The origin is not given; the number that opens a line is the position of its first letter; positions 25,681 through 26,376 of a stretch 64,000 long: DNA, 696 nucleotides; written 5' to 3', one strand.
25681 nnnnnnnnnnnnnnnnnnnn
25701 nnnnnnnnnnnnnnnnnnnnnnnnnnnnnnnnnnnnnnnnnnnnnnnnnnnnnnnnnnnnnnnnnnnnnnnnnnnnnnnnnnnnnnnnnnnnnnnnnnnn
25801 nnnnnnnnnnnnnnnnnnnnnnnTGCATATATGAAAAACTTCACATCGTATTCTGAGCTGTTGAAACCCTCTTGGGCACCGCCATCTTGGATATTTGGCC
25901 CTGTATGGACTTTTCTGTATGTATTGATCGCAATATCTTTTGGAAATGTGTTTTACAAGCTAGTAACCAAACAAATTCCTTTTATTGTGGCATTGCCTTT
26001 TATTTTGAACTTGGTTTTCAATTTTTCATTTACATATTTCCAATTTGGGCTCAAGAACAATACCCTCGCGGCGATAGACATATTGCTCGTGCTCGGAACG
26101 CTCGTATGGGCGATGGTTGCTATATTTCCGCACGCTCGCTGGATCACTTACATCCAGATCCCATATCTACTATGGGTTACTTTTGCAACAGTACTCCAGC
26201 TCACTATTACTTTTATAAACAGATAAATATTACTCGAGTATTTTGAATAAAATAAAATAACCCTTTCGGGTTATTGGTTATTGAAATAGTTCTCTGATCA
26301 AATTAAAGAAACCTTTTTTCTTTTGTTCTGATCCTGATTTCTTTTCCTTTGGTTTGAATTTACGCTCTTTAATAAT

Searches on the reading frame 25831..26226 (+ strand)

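Call 70: search_protein_families(library=pfam, proteins=[window:25831-26226:+], max_evalue=0.01)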
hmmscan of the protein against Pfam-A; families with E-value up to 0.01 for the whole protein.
window:25831-26226:+ (131 aa): 1 family
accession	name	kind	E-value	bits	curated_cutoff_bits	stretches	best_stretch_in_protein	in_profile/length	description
PF03073.20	TspO_MBR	-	1.2e-28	100.1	24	1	6-126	23-143/145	TspO/MBR family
